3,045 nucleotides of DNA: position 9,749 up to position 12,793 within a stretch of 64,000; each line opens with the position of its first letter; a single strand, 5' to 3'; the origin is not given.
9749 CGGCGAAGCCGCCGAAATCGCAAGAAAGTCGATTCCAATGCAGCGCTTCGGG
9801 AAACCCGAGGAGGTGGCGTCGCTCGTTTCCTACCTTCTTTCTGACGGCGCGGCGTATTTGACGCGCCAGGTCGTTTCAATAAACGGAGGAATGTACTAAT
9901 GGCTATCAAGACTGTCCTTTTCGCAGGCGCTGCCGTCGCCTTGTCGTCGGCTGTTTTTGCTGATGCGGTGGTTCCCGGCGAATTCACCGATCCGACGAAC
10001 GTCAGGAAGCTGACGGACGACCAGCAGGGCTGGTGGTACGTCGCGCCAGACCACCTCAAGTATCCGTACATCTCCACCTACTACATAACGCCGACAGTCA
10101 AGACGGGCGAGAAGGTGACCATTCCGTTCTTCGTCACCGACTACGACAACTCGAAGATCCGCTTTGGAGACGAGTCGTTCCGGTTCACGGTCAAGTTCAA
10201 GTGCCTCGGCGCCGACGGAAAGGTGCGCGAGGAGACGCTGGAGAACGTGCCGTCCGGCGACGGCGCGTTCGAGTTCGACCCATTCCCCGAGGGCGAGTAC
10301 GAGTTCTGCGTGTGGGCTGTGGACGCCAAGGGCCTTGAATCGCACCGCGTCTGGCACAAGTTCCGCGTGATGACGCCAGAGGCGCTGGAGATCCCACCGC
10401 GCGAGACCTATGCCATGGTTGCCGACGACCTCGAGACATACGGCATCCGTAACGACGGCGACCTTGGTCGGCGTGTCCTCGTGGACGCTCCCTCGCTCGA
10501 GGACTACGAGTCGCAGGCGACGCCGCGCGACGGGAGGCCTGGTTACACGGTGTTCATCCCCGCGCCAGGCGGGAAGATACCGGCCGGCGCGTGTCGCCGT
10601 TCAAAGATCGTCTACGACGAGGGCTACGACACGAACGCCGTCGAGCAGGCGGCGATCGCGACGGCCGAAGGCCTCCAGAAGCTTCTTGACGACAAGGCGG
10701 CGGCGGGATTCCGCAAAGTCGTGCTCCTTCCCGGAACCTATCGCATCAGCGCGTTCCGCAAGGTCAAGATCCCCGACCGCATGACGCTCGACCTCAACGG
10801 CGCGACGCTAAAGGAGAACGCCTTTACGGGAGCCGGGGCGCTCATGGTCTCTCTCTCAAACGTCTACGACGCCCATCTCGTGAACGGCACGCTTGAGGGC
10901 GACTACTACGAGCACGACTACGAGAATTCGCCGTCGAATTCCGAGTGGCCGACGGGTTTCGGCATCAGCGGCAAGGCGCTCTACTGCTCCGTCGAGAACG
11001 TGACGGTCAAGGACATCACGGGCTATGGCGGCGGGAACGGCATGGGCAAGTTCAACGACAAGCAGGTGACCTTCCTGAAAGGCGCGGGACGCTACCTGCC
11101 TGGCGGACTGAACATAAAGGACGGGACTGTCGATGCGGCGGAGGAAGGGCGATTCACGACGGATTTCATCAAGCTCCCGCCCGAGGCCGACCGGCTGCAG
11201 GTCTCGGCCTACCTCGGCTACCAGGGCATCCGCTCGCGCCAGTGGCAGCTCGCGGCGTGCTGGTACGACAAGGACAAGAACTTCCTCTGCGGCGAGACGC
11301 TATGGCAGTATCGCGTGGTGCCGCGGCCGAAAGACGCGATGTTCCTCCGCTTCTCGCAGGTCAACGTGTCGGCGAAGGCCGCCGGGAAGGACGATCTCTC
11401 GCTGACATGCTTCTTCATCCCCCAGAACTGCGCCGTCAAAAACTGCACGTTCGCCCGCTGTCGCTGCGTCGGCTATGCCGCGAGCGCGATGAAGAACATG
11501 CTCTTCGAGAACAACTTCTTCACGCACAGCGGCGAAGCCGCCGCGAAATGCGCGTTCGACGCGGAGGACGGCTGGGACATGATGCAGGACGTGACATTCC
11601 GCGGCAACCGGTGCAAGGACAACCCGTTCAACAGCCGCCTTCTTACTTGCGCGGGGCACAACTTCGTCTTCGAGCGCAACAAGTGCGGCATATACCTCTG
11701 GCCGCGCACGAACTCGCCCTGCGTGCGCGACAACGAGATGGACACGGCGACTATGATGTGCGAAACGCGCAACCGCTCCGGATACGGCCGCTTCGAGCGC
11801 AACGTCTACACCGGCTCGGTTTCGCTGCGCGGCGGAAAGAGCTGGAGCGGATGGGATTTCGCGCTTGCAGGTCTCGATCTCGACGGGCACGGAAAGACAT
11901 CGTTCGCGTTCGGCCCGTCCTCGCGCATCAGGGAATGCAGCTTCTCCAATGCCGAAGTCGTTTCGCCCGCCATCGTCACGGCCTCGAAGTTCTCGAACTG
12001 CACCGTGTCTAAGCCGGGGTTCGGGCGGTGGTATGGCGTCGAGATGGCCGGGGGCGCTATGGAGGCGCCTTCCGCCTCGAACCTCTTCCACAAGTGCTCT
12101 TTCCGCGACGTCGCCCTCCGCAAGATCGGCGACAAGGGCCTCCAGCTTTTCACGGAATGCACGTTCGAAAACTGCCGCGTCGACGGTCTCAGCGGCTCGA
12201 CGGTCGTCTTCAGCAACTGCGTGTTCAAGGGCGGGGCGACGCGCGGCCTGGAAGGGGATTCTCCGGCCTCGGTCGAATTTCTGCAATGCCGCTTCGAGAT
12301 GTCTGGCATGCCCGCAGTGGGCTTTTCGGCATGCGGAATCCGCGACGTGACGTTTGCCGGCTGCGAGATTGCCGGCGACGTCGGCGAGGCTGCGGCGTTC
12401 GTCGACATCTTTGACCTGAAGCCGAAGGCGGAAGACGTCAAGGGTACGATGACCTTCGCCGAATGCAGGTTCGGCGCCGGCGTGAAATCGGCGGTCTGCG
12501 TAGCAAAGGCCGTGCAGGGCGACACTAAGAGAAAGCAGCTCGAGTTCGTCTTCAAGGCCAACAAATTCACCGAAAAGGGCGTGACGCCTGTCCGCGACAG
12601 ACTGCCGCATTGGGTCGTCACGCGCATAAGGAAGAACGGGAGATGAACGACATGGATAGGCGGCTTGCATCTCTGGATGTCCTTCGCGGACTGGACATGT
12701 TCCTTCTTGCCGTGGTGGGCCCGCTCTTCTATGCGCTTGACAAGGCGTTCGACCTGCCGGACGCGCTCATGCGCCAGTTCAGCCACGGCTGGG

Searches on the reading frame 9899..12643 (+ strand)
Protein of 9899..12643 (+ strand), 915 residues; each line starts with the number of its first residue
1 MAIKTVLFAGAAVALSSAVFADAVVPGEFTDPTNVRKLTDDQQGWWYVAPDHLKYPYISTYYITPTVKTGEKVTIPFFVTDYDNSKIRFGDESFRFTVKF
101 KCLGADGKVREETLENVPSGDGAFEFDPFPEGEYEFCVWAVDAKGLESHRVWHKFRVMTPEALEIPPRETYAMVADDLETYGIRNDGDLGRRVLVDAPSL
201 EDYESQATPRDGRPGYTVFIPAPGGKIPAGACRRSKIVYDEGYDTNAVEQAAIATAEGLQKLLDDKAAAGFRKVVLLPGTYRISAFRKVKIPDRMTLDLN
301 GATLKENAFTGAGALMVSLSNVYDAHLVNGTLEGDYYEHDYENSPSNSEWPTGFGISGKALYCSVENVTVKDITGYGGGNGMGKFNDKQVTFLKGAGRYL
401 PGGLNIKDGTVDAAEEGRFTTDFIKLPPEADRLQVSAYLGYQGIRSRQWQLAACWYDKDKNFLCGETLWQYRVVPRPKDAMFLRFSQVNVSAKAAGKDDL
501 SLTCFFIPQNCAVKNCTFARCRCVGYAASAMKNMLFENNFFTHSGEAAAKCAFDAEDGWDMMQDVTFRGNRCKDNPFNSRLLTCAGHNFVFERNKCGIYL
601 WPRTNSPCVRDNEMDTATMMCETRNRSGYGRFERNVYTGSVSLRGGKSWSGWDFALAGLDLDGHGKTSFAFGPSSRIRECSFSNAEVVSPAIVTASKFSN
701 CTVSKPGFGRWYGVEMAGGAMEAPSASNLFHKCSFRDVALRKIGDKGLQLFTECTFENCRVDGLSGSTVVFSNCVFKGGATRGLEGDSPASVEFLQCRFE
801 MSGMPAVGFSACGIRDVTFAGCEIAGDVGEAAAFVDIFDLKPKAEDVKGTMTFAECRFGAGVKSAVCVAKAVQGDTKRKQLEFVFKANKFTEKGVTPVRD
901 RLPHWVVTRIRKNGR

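Call 8: search_protein_families(library=pfam, proteins=[window:9899-12643:+], max_evalue=0.01)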
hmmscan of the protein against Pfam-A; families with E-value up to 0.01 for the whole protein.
window:9899-12643:+ (915 aa): 3 families
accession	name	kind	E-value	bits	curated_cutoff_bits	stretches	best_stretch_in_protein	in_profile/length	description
PF13229.12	Beta_helix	-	2.8e-12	47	25.9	2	677-810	13-143/158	Right handed beta helix region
PF13599.13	Pentapeptide_4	-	8.5e-06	26.2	38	0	792-824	21-53/78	Pentapeptide repeat region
PF07495.19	Y_Y_Y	-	0.0016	18.7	26.6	1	94-148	6-54/65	Y_Y_Y domain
